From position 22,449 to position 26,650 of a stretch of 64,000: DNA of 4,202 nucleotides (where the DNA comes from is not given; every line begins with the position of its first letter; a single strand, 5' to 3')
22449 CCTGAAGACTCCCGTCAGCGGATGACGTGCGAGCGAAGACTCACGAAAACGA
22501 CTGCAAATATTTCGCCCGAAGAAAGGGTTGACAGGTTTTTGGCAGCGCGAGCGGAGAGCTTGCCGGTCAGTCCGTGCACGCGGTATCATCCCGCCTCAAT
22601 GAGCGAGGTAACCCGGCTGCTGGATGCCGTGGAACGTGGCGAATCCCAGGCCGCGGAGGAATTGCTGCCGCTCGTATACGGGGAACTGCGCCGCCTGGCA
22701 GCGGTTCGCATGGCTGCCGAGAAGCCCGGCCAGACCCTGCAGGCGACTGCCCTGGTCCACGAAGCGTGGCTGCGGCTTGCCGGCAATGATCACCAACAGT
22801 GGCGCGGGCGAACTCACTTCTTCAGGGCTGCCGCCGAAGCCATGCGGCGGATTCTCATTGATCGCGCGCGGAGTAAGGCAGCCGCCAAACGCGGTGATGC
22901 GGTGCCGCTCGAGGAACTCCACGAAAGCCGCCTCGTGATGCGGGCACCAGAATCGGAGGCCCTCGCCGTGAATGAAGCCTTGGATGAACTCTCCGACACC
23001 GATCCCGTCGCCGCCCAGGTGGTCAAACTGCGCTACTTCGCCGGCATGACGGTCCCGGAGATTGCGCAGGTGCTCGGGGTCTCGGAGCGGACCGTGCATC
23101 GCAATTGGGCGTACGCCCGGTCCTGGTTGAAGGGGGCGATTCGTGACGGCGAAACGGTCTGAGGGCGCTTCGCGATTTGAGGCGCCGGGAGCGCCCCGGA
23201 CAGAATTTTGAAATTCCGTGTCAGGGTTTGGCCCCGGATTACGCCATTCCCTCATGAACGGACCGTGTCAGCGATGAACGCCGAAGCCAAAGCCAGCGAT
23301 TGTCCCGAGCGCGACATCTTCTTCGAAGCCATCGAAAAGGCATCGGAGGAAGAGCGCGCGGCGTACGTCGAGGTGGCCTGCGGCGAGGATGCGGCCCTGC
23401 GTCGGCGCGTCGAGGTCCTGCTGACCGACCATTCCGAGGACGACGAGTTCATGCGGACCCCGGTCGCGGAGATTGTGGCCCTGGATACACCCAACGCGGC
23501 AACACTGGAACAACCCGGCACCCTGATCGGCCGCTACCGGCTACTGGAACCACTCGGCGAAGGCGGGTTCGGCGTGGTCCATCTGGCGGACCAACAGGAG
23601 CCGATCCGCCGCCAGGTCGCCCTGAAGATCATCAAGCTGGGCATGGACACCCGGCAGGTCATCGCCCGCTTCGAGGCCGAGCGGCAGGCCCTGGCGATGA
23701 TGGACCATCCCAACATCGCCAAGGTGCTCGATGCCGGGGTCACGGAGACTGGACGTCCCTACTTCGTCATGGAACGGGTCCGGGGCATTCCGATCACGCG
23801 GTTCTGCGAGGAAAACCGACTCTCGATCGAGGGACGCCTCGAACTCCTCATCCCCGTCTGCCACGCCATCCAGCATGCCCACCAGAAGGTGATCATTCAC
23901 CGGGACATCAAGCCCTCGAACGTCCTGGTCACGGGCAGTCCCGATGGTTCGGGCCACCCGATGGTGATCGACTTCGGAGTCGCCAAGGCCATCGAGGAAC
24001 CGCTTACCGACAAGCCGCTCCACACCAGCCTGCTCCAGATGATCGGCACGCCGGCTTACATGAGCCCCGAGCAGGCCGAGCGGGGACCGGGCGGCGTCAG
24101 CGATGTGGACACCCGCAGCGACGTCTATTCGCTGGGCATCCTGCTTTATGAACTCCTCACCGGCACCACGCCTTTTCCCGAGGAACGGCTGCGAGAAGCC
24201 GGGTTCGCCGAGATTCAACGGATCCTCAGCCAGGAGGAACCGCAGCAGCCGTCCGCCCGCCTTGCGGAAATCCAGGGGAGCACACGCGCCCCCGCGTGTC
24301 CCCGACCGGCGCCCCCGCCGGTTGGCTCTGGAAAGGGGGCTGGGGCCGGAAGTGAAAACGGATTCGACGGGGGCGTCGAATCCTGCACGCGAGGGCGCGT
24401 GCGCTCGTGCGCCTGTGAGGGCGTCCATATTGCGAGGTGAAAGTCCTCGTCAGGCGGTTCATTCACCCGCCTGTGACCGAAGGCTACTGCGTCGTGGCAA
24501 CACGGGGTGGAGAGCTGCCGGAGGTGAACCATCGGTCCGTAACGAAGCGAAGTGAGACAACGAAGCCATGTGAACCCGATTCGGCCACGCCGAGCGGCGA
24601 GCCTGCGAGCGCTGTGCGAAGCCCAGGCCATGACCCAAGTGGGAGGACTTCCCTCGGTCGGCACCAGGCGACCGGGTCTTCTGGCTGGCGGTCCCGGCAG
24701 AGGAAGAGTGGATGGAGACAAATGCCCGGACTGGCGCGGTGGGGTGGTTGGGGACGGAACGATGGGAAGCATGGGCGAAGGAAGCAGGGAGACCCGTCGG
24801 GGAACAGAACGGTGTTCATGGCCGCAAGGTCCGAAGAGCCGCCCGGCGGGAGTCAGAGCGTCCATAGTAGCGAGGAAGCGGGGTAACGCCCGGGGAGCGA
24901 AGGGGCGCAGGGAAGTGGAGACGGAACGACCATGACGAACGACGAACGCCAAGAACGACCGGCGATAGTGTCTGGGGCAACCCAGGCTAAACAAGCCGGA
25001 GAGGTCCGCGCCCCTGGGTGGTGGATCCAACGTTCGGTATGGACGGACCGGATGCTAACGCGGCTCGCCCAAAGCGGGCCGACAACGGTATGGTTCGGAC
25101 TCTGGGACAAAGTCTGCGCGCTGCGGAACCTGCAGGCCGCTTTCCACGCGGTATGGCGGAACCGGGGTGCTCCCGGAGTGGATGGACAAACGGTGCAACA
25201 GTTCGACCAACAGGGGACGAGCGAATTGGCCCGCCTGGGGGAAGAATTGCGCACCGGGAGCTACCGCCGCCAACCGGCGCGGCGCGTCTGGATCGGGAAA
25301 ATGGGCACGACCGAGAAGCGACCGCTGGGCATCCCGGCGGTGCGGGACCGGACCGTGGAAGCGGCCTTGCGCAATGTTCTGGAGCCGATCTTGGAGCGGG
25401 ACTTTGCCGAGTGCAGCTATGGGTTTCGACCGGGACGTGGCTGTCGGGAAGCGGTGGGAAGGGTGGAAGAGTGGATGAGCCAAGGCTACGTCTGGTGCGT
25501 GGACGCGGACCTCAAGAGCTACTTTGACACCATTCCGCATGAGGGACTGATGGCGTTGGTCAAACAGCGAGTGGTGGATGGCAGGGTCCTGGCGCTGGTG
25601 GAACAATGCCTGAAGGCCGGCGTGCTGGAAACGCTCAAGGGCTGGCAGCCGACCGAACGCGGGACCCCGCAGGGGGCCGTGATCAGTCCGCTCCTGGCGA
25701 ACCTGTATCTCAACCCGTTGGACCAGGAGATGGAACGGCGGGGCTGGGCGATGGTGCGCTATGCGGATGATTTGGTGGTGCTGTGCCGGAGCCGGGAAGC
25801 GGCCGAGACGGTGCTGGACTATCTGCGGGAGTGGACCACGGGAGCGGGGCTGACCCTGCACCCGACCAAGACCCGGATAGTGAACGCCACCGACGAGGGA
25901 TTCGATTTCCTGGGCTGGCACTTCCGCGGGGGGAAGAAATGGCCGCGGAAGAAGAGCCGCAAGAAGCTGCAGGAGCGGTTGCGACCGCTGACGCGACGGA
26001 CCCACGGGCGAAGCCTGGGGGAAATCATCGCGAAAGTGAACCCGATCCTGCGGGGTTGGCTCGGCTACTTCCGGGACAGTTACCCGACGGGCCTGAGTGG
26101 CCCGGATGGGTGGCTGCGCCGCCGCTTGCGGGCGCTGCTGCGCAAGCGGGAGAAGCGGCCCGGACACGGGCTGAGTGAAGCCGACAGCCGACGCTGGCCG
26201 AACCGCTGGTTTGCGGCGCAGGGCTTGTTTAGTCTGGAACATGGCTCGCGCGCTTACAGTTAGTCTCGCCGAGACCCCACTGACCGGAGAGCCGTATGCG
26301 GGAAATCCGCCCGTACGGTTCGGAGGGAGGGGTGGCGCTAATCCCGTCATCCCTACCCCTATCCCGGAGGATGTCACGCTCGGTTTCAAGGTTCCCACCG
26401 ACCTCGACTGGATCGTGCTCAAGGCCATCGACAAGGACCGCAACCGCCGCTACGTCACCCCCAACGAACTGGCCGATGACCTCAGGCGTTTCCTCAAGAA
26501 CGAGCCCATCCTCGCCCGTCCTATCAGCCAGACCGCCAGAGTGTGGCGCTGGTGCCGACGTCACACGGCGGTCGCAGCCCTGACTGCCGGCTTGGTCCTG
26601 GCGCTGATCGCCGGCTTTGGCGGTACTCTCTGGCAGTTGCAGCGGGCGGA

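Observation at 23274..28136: Sigma-linked Ser/Thr kinase ORF is split by a sense-oriented group II intron, and the predicted splice junction restores the reading frame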

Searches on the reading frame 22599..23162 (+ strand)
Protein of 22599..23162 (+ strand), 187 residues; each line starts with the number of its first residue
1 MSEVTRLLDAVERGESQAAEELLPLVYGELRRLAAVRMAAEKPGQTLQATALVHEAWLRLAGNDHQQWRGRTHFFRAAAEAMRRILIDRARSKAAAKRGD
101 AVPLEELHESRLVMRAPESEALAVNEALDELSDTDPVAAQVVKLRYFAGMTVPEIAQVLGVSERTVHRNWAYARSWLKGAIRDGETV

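Call 8: search_protein_families(library=pfam, proteins=[window:22599-23162:+], max_evalue=0.01)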
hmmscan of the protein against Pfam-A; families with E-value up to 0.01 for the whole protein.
window:22599-23162:+ (187 aa): 14 families
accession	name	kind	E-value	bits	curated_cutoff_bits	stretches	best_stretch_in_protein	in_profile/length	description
PF07638.17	Sigma70_ECF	-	6.2e-59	199.4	21.1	1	1-182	1-184/185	ECF sigma factor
PF13384.12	HTH_23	-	2.4e-09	37.1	24.6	1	140-168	9-36/50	Homeodomain-like domain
PF08281.18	Sigma70_r4_2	-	5.8e-09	35.9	25.7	1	136-169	13-46/54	Sigma-70, region 4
PF04545.22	Sigma70_r4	-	6.9e-08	32.3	24.1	1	138-169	9-40/50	Sigma-70, region 4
PF06530.18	Phage_antitermQ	-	4.1e-05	23.9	26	1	119-181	48-110/118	Phage antitermination protein Q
PF13518.12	HTH_28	-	0.00014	22.4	25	1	140-170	4-32/52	Helix-turn-helix domain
PF06056.18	Terminase_5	-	0.00023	21.5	20.3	1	146-176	10-39/58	Putative ATPase subunit of terminase (gpP-like)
PF12728.13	HTH_17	-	0.00055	20.6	27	1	150-171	2-22/51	Helix-turn-helix domain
PF13551.12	HTH_29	-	0.001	19.6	28.1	1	148-168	11-31/64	Winged helix-turn helix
PF12840.13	HTH_20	-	0.0011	19.3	27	1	144-170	10-39/51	Helix-turn-helix domain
PF02001.22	DUF134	-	0.0029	18.6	27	1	139-185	40-86/98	Protein of unknown function DUF134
PF13936.12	HTH_38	-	0.0085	16.2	27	0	146-168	17-39/44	Helix-turn-helix domain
PF00196.25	GerE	-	0.0087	16.1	23.5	0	147-167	15-35/57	Bacterial regulatory proteins, luxR family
PF00440.29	TetR_N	-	0.0095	16.1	24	0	138-170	5-37/47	Bacterial regulatory proteins, tetR family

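Call 9: search_protein_families(library=ncbifam, proteins=[window:22599-23162:+], max_evalue=0.001)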
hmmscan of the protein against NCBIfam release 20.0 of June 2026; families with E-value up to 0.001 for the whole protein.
window:22599-23162:+ (187 aa): 27 families (the best 25 are shown)
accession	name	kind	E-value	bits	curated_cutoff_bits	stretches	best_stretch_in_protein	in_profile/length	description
TIGR02999.1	Sig-70_X6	subfamily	2e-62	210.3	126.15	1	1-178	1-179/183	ECF-type sigma factor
TIGR02937.1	sigma70-ECF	superfamily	2.9e-19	69.3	42.9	1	17-179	5-163/165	sigma-70 family RNA polymerase sigma factor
TIGR02983.1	SigE-fam_strep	subfamily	9.3e-10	38.6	141.55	1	35-178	19-155/162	SigE family RNA polymerase sigma factor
NF007227.0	PRK09645.1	subfamily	3.2e-09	36.9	202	1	37-180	28-169/177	sigma-70 family RNA polymerase sigma factor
NF058625.1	sigma_PG0214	equivalog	1.9e-08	34.2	130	1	35-180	17-160/170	GFO_1088 family ECF-type sigma factor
TIGR02984.1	Sig-70_plancto1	subfamily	3.9e-08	33.1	183.75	1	120-177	130-184/189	RNA polymerase sigma-70 factor, Planctomycetaceae-specific subfamily 1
NF009166.1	PRK12513.1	equivalog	9.9e-08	31.9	206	1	7-181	12-186/193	RNA polymerase sigma factor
TIGR02954.1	Sig70_famx3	hypoth_equivalog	6.7e-07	29.2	188.5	1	12-179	11-165/170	RNA polymerase sigma-70 factor, TIGR02954 family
NF007216.0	PRK09638.1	equivalog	1.8e-06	27.9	194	1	5-169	6-162/180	RNA polymerase sigma factor SigY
NF009179.0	PRK12527.1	equivalog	2e-06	28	162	1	36-173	9-145/159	RNA polymerase sigma factor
NF009172.0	PRK12519.1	subfamily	1.2e-05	24.9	222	1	47-178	54-186/194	RNA polymerase sigma factor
TIGR02985.1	Sig70_bacteroi1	subfamily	2.7e-05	24.4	126.4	1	123-178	107-159/162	RNA polymerase sigma-70 factor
NF007228.0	PRK09646.1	subfamily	3.4e-05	23.6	226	1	4-167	17-176/194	ECF RNA polymerase sigma factor SigK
NF007230.0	PRK09648.1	subfamily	4.6e-05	23.3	209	1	3-166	12-174/195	RNA polymerase sigma factor ShbA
NF007225.0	PRK09643.1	equivalog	8.1e-05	22.4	190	1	6-181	16-182/204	RNA polymerase sigma factor SigM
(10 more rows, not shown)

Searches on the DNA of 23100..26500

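Call 56: search_rna_families(source=window, start=23100, end=26500, threshold=evalue, max_evalue=1)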
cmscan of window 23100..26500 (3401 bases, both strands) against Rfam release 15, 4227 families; matches with E-value up to 1: 3.
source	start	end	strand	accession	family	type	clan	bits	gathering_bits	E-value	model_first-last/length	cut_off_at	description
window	26287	26362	+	RF00029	Intron_gpII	Intron;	-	57.6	40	5.6e-10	1-77/77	no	Group II catalytic intron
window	26287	26324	+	RF04357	Plastid-ndhA-ndhB-2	Intron;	CL00155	20.3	53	0.39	1-41/41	no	Plastid-ndhA-ndhB-2 group II-D5 intron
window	24431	24547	+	RF02003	group-II-D1D4-4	Intron;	CL00102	17.8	49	0.62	1-138/138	no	Group II catalytic intron D1-D4-4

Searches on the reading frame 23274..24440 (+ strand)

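Call 9: search_protein_families(library=ncbifam, proteins=[window:23274-24440:+], max_evalue=0.001)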
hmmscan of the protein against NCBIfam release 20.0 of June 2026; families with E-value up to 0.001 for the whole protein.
window:23274-24440:+ (388 aa): 14 families
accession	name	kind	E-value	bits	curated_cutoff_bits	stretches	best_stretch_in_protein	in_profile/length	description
NF033483.0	PknB_PASTA_kin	equivalog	1.3e-61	209.3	450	1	83-304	4-211/563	Stk1 family PASTA domain-containing Ser/Thr kinase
NF047741.1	antiphage_MADS6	equivalog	1.9e-40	139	460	2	189-326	302-428/612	methylation-associated defense system protein kinase MAD6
NF052427.1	StpK7MSMEG_1200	equivalog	7.8e-32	110.5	900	1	83-309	4-217/601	serine/threonine protein kinase StpK7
TIGR03903.1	TOMM_kin_cyc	equivalog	1.5e-31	109.2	705.75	1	113-299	4-187/1267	TOMM system kinase/cyclase fusion protein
NF009651.0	PRK13184.1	equivalog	1.5e-22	79.5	839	1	85-309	1-239/932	serine/threonine-protein kinase PknD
NF053615.1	SerThrKinAfsKStmc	equivalog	1.4e-20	73.6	1300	1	84-302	11-214/809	protein serine/threonine kinase AfsK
NF033442.0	BREX_PglW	equivalog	4e-20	71.2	990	1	180-301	306-428/1391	BREX system serine/threonine kinase PglW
NF038150.1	lanthi_synth_IV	equivalog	2.7e-19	69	650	1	75-320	181-417/851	class IV lanthionine synthetase LanL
NF043056.1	T4SS_LegK1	equivalog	1.5e-16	60.1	550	1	92-294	77-283/516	Dot/Icm T4SS effector kinase LegK1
NF058632.1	SerThrKinPrkT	equivalog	2.3e-10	40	280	1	87-224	22-155/322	serine/threonine protein kinase PrkT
NF038151.1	lanthi_synth_III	equivalog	1e-09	37.4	575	1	122-333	259-458/833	class III lanthionine synthetase LanKC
TIGR03724.2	arch_bud32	equivalog_domain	1.3e-06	28.1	125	1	162-241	68-135/193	KEOPS complex kinase/ATPase Bud32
NF011464.0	PRK14879.1-7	equivalog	0.00053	19.8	246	1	164-238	83-150/221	Kae1-associated kinase Bud32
NF007174.0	PRK09605.1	equivalog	0.00058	18.4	447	1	161-241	410-477/535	bifunctional N(6)-L-threonylcarbamoyladenine synthase/serine/threonine protein kinase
